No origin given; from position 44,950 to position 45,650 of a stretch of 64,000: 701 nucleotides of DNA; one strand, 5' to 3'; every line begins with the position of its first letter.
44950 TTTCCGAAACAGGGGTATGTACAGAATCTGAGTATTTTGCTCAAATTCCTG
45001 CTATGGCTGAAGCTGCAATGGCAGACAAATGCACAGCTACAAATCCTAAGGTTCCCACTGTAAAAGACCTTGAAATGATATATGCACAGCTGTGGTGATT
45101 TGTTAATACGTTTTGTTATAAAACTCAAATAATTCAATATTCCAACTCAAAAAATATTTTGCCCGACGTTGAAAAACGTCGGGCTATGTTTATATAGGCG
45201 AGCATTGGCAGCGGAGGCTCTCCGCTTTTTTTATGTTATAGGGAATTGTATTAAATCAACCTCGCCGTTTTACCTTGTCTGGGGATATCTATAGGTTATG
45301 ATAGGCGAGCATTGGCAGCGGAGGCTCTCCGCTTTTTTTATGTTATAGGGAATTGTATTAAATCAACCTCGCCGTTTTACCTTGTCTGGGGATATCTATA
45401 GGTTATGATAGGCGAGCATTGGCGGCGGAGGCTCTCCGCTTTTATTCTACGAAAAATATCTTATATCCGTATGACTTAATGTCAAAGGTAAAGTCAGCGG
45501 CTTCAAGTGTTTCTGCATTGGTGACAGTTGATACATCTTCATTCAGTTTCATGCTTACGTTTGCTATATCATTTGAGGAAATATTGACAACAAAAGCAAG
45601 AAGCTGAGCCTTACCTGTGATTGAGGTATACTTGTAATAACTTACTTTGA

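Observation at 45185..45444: Type locus of a dispersed ~107-nt intergenic repeat family: near-perfect 2.4-copy tandem array carrying three terminator hairpins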

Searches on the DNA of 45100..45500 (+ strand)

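Call 11: search_rna_families(source=window, start=45100, end=45500, threshold=evalue, max_evalue=10, show_alignments=3)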
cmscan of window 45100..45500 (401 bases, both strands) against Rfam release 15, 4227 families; matches with E-value up to 10: 5.
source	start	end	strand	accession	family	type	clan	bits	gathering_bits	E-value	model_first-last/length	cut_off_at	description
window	45119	45206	-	RF03082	dinG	Gene; sRNA;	-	22.4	46.9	0.11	1-87/87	no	dinG RNA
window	45124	45195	+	RF02074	STnc240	Gene; sRNA;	-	21.5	55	0.83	1-77/77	no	Enterobacterial sRNA STnc240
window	45113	45237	+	RF02845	Ref1C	Gene; sRNA;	-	19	90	2.7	1-131/131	no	Enterococcus sRNA 1C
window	45160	45195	-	RF02074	STnc240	Gene; sRNA;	-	16.9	55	7.9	31-68/77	no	Enterobacterial sRNA STnc240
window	45319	45459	+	RF02482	GlsR19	Gene; snRNA; snoRNA; HACA-box;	-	14.4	100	0.52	1-150/150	no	Small nucleolar RNA GlsR19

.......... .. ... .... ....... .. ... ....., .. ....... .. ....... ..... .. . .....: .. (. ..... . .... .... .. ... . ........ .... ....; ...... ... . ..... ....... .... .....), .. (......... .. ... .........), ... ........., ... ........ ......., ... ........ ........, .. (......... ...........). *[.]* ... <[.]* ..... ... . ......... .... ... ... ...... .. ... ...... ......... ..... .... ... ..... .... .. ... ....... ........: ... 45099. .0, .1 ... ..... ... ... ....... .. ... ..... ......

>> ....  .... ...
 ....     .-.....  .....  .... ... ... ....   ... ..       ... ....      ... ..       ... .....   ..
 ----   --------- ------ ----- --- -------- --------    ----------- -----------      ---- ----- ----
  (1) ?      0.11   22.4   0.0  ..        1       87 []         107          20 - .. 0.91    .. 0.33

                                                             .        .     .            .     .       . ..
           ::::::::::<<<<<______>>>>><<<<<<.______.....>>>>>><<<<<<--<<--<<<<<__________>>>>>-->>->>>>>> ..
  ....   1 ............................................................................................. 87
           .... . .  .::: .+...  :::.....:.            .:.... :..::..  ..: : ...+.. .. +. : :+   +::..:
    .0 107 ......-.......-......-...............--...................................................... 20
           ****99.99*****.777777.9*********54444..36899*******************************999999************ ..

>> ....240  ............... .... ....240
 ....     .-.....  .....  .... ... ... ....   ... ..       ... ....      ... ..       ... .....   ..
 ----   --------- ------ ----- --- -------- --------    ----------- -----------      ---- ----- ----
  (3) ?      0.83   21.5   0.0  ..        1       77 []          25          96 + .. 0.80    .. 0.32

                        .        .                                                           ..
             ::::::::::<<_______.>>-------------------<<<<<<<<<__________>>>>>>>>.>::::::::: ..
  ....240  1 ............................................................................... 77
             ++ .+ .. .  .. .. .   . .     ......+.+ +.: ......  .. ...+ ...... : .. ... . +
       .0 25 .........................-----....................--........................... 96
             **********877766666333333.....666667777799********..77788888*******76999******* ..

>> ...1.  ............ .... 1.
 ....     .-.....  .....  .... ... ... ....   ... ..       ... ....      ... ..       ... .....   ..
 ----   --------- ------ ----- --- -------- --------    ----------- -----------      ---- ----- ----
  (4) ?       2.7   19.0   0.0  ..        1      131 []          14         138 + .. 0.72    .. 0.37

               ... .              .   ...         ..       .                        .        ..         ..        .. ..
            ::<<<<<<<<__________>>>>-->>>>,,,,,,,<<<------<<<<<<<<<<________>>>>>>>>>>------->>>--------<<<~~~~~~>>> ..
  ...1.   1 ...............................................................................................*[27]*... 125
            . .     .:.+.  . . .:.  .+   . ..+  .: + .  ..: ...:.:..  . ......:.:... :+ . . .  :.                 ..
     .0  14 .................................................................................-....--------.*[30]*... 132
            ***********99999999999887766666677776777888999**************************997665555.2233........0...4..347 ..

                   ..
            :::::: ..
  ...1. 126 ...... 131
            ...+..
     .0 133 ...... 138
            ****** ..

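Call 37: build_rna_model(alignment_id=A2)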
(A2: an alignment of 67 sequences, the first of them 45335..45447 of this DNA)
Model R1 built from alignment A2 (67 sequences, 130 columns); structure: RNAalifold consensus.
model positions 113; base pairs 12; branch points 1; effective number of sequences 3.54; information 0.59 bits per position. Calibrated on 0.2 Mb of random sequence (short: E-values are rough).
structure used (alignment columns):
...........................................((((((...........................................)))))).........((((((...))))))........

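Call 38: search_with_rna_model(model_id=R1, source=window, filters=off, max_evalue=10)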
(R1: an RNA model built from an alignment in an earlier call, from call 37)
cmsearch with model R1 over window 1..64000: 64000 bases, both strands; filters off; matches with E-value up to 10: 22.
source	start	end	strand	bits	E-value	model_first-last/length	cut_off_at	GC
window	45228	45340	+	118.8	2.2e-22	1-113/113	no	0.41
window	20388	20500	-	118.7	2.3e-22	1-113/113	no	0.4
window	30939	31051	-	102.2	5.7e-19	1-113/113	no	0.41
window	31083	31195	+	100.9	1.1e-18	1-113/113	no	0.41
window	45341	45447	+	97.9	4.3e-18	7-113/113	no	0.45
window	14024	14126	+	84.3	2.7e-15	1-113/113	no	0.45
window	17450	17559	-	81.4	1.1e-14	1-113/113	no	0.35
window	27464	27575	+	76.1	1.3e-13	1-113/113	no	0.38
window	14127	14226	+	45.9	2.3e-07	1-113/113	no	0.45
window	20501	20605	-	38.1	9.2e-06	1-113/113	no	0.39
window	45162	45227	+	25.2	0.0041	34-107/113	no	0.55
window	14227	14325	+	15.1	0.48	1-113/113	no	0.39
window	14196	14266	-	15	0.51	1-113/113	no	0.37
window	50378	50421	-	14.2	0.77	1-113/113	no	0.34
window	27576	27669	+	12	2.2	1-113/113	no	0.38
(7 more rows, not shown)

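Call 40: search_with_rna_model(model_id=R1, sources=[window, L001, L002, L003, L004, L005, L006, L007, L008, L009, L010, L011, L012, L013, L014, L015, L016, L017, L018, L019, L020, L021, L022, L023, L024, L025, L026, L027, L028, L029, L030, L031, L032, L033, L034, L035, L036, L037, L038, L039, L040, L041, L042, L043, L044, L045, L046, L047, L048, L049, L050, L051, L052, L053, L054, L055, L056, L057, L058, L059, L060, L061, L062, L063, L064, L065, L066, L067, L068, L069, L070, L071, L072, L073, L074, L075, L076, L077, L078, L079, L080, L081, L082, L083, L084, L085, L086, L087, L088, L089, L090, L091, L092, L093, L094, L095, L096, L097], max_evalue=0.001, make_alignment=true)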
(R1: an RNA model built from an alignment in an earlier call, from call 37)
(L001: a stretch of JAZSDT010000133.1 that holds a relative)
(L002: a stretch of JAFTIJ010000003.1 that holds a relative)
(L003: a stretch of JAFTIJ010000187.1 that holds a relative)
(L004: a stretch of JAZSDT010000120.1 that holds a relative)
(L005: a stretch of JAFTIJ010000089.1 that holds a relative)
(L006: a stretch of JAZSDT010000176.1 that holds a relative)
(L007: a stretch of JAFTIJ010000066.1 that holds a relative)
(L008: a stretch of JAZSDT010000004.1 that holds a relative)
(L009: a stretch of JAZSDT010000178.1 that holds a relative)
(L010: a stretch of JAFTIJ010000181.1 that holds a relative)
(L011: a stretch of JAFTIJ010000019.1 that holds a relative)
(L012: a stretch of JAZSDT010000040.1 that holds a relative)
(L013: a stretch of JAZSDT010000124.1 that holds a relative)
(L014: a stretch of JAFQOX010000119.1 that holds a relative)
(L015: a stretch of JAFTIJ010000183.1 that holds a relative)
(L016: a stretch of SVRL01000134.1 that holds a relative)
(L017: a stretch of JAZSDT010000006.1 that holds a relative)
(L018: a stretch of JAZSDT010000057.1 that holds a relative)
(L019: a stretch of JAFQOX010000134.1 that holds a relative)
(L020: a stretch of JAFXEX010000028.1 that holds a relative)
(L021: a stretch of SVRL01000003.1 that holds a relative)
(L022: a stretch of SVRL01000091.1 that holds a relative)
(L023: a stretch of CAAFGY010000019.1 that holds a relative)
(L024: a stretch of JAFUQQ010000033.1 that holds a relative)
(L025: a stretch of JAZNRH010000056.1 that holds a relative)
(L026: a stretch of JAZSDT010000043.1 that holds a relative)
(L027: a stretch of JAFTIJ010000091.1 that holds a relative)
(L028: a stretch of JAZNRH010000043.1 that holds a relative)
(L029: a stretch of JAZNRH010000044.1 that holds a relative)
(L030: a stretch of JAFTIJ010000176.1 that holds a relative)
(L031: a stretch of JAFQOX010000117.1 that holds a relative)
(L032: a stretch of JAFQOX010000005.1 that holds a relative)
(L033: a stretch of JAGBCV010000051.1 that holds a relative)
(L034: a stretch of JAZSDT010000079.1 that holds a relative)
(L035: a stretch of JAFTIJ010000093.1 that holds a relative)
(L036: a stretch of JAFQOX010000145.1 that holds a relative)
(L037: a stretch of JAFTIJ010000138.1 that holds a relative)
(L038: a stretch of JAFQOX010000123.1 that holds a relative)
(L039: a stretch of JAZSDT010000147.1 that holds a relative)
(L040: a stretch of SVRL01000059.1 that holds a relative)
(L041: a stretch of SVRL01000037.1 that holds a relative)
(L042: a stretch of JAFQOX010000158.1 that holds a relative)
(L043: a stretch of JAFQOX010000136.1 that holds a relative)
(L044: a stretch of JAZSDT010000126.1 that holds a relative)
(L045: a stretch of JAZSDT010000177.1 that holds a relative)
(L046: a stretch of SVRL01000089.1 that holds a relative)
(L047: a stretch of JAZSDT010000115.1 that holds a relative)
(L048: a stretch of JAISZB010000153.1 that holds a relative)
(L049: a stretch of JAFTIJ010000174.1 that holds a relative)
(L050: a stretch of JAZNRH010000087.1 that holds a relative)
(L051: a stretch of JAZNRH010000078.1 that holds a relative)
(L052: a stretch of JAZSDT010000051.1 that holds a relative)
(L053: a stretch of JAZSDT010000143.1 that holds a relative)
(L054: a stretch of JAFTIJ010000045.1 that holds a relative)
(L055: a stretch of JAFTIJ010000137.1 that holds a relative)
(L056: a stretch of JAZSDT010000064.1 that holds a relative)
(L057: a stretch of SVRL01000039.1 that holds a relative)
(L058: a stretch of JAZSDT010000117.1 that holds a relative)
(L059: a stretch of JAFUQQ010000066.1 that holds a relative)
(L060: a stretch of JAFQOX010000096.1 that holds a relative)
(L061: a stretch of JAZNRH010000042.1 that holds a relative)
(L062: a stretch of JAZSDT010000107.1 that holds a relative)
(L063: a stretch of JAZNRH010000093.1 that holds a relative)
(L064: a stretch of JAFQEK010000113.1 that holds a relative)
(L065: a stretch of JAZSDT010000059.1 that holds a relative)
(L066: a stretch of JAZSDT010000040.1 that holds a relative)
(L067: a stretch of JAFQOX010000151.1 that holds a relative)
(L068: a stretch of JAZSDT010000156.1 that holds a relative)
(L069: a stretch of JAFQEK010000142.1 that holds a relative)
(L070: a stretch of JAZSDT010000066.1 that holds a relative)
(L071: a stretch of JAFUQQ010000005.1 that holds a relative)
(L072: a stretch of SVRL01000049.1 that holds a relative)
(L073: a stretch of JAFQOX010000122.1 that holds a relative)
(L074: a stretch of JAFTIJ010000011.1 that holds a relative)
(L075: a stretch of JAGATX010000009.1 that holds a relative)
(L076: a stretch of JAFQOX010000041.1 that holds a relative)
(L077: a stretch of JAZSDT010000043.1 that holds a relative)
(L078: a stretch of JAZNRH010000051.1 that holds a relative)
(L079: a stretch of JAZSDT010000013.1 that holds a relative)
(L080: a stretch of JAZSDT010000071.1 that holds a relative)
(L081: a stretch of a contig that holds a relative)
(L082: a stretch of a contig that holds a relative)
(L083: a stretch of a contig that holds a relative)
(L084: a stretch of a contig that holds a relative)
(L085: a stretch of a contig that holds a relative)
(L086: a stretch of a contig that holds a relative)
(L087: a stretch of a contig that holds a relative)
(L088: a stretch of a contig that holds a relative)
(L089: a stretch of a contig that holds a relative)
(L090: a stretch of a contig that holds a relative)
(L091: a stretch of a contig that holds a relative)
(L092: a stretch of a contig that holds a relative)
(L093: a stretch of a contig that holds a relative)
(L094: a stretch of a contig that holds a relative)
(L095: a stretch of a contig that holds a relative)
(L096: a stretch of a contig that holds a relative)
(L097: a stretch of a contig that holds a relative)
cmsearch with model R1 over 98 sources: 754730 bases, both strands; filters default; matches with E-value up to 0.001: 157.
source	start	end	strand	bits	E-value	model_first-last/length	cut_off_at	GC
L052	5419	5531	-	129.9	1.3e-23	1-113/113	no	0.41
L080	1046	1158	+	129.9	1.3e-23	1-113/113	no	0.42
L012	232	344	+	129.7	1.4e-23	1-113/113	no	0.41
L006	4850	4962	-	129.7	1.5e-23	1-113/113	no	0.42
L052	1136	1248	-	129.6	1.5e-23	1-113/113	no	0.42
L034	4922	5034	-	127.8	3.5e-23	1-113/113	no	0.41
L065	6326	6438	+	127.3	4.4e-23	1-113/113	no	0.42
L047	1384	1496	+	127.1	5e-23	1-113/113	no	0.4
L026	3797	3909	+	126.9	5.4e-23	1-113/113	no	0.43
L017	4287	4399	+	125.6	1e-22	1-113/113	no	0.4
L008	225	337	+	124.5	1.7e-22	1-113/113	no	0.41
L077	8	120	-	123.6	2.6e-22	1-113/113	no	0.42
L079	7061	7173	-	122.8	3.8e-22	1-113/113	no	0.42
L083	1879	1991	+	122.6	4.2e-22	1-113/113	no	0.4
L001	2503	2614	-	121.2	8.3e-22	1-113/113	no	0.42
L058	3775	3887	-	121.1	8.4e-22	1-113/113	no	0.41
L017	4499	4611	+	120.7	1e-21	1-113/113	no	0.38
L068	285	396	-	120.7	1e-21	1-113/113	no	0.42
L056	5367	5478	-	120.1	1.4e-21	1-113/113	no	0.41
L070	4217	4329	+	119.5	1.8e-21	1-113/113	no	0.42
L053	946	1057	+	118.1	3.5e-21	1-113/113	no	0.39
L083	6072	6183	+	117.9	4e-21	1-113/113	no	0.43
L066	6028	6140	+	117.8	4e-21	1-113/113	no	0.44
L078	221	332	+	117.6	4.4e-21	1-113/113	no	0.38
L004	2497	2608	+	117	5.9e-21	1-113/113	no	0.42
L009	6166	6277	-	116.7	7e-21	1-113/113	no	0.39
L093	1499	1610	+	116.4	8.1e-21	1-113/113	no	0.38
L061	479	590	+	115.3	1.4e-20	1-113/113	no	0.38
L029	2837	2948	-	114.4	2e-20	1-113/113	no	0.39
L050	6336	6447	+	114.4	2e-20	1-113/113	no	0.39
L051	3269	3380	+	114.4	2e-20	1-113/113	no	0.39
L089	7390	7501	-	113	4e-20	1-113/113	no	0.41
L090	3639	3750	-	112.9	4.2e-20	1-113/113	no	0.4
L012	23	134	+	112.5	5.1e-20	1-113/113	no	0.44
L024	3952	4064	+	112.3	5.7e-20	1-113/113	no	0.43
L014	5990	6101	-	111.9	6.6e-20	1-113/113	no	0.45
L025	6833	6944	-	111.9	6.7e-20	1-113/113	no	0.4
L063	4538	4649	-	111.8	6.9e-20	1-113/113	no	0.38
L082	6105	6217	-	111.8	7.1e-20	1-113/113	no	0.42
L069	6613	6724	+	111.6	7.6e-20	1-113/113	no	0.46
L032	5538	5649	+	111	1e-19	1-113/113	no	0.45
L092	2650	2761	-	110.2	1.5e-19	1-113/113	no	0.5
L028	797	907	-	110.1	1.6e-19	1-113/113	no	0.4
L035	6596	6708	-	109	2.7e-19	1-113/113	no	0.54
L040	686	797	+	108.9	2.9e-19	1-113/113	no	0.39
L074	1435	1547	+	108.7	3e-19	1-113/113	no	0.5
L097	2065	2176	+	108.5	3.4e-19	1-113/113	no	0.37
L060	6279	6391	+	108.3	3.8e-19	1-113/113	no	0.47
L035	3790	3902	-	107.7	4.8e-19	1-113/113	no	0.54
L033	4249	4361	-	107.6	5.2e-19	1-113/113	no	0.52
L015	3489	3601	-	107.1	6.5e-19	1-113/113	no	0.53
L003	3966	4078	-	107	6.9e-19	1-113/113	no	0.52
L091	72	184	-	106.5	8.6e-19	1-113/113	no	0.54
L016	2019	2130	-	105.6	1.3e-18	1-113/113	no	0.45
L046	5678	5788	+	105.6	1.3e-18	1-113/113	no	0.41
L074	2282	2394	+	105.3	1.5e-18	1-113/113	no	0.56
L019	5832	5943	+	105.3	1.5e-18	1-113/113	no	0.45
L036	5745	5856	+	105.3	1.5e-18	1-113/113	no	0.45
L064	891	1002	+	104.8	1.9e-18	1-113/113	no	0.42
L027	3756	3868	+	104.7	2e-18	1-113/113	no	0.5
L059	4216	4327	+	104.3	2.4e-18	1-113/113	no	0.44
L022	4079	4190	+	103.8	3.1e-18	1-113/113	no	0.41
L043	1606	1717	-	103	4.6e-18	1-113/113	no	0.45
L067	4055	4166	+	102.8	5.1e-18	1-113/113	no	0.46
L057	4894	5005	+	102.6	5.5e-18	1-113/113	no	0.43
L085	3900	4011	+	102.6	5.6e-18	1-113/113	no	0.39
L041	1657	1768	-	102.4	5.9e-18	1-113/113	no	0.45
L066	4038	4150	-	102.1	7.1e-18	1-113/113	no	0.37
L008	6452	6566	+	101.9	7.6e-18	1-113/113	no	0.43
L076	2136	2247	+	101.9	7.7e-18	1-113/113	no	0.46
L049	2017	2129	+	101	1.2e-17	1-113/113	no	0.58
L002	99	211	+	99.5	2.4e-17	1-113/113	no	0.53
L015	220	332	-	99.4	2.5e-17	1-113/113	no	0.53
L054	7760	7872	+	99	3.1e-17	1-113/113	no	0.54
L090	1594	1708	-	98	4.9e-17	1-113/113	no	0.43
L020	2557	2669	+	97.4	6.4e-17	1-113/113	no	0.44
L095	112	224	+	97.2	7.1e-17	1-113/113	no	0.53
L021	1128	1238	+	95.9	1.3e-16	1-113/113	no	0.41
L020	1458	1572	+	95.6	1.5e-16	1-113/113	no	0.37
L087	4861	4973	-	94.5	2.6e-16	1-113/113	no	0.45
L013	1719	1831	+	94.4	2.8e-16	1-113/113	no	0.42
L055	1931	2043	-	94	3.3e-16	1-113/113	no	0.54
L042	135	246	-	92.9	5.6e-16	1-113/113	no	0.49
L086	7210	7323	-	92.5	6.6e-16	1-113/113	no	0.47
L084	3262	3374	+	92.5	6.6e-16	1-113/113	no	0.56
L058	76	187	+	92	8.3e-16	1-113/113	no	0.44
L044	6035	6155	+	89.3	3.1e-15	1-113/113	no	0.39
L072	4265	4376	+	87.7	6.5e-15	1-113/113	no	0.46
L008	1304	1418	+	87.1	8.6e-15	1-113/113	no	0.43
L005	7546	7660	-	84.6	2.8e-14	1-113/113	no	0.53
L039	2637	2740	+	81.2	1.4e-13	1-113/113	no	0.46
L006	5006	5121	+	81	1.6e-13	1-113/113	no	0.38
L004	3679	3777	-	79.9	2.6e-13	1-113/113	no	0.36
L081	4661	4793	-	79.6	3.1e-13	1-113/113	no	0.45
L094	1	110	-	79.3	3.5e-13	1-110/113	3'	0.59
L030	7520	7611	+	78.7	4.7e-13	1-92/113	3'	0.52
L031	3114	3225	+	77.2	9.3e-13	1-113/113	no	0.49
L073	324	432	+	76.4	1.4e-12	1-113/113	no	0.43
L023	4361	4471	+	76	1.7e-12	1-113/113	no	0.39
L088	5007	5115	+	75.8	1.8e-12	1-113/113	no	0.44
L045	2498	2608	-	75.5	2.1e-12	1-113/113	no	0.46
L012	3578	3692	+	75.3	2.3e-12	1-113/113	no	0.39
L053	6622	6731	-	74.9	2.8e-12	1-113/113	no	0.43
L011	1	96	+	74.8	2.9e-12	18-113/113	5'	0.59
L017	4156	4267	-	74.8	2.9e-12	1-113/113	no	0.43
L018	2174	2280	+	74.1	4e-12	1-113/113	no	0.38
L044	5848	5957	-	71.6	1.3e-11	1-113/113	no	0.45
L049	6475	6587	+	71.4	1.5e-11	1-113/113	no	0.61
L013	1536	1648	-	69.9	3e-11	1-113/113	no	0.42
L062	5260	5367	+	67.1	1.1e-10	1-113/113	no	0.49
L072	4162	4263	+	66.4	1.6e-10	1-113/113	no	0.43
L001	5199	5312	+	64.9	3.2e-10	1-113/113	no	0.38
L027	1438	1533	-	64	5e-10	18-113/113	no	0.58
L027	1650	1745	-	62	1.3e-09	18-113/113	no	0.6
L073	450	561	+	61.8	1.4e-09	1-113/113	no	0.46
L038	98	209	+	60.9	2.1e-09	1-113/113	no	0.45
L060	98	209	+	58.9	5.4e-09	1-113/113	no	0.46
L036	31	142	+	58.5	6.8e-09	1-113/113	no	0.48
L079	2871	2974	+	58.1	8.2e-09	1-113/113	no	0.35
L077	6698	6805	-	58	8.5e-09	1-113/113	no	0.39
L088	2866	2974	-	57.7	9.9e-09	1-113/113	no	0.5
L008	7488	7595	+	57.2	1.2e-08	1-113/113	no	0.47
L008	7375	7487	+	56.2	2e-08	1-113/113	no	0.41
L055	4916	5042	+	53.9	6e-08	1-113/113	no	0.5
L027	1544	1639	-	52.8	1e-07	18-113/113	no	0.6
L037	83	195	-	52.3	1.3e-07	1-113/113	no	0.58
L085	3577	3689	+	52.2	1.3e-07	1-113/113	no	0.46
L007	505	614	+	49.1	5.8e-07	1-113/113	no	0.52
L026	4763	4833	+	48.8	6.8e-07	34-105/113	no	0.51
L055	79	189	+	48.4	8e-07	1-113/113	no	0.54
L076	4208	4325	-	46.9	1.6e-06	1-113/113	no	0.37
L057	4180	4293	+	46.4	2.1e-06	1-113/113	no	0.47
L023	5532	5641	-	43.4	8.8e-06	1-113/113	no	0.35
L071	6848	6963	-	43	1e-05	1-113/113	no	0.45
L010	5000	5072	-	41.1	2.5e-05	34-105/113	no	0.62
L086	5321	5435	-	41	2.7e-05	1-113/113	no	0.61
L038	2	80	+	40.9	2.8e-05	31-113/113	no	0.48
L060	2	80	+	40.9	2.8e-05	31-113/113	no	0.48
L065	3866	3965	-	39.6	5.2e-05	1-113/113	no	0.4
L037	460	581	+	39.1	6.6e-05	1-113/113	no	0.52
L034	4797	4903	-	38.5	8.6e-05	1-113/113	no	0.34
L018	1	36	+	37.7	0.00013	78-113/113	5'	0.56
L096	3986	4099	+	37.4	0.00015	1-113/113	no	0.58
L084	3097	3221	+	37.2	0.00016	1-113/113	no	0.43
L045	2706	2810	-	36.8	0.00019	1-113/113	no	0.5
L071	179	262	+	34.6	0.00056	1-113/113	no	0.3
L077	6835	6950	+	34.2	0.00068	1-113/113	no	0.35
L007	709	818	+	33.9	0.00078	1-113/113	no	0.51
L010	5432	5556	+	33.8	0.00081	1-113/113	no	0.58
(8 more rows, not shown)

Alignment A3: 150 matches aligned to the model, 182 columns, each read 5' to 3' on its own strand. Consensus structure (alignment columns), stored with it:
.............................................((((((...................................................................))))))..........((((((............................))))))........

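Call 75: search_dna_similar(query=window:45228-45340:+, collection=plasmids, mode=distant, max_evalue=0.01, max_rows=10)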
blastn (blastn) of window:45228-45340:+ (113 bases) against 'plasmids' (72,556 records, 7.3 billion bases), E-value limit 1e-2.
No match.

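Call 76: search_dna_similar(query=window:45228-45340:+, collection=phages, mode=distant, max_evalue=0.01, max_rows=10)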
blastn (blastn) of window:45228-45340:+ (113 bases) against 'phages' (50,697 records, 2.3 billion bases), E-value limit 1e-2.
No match.
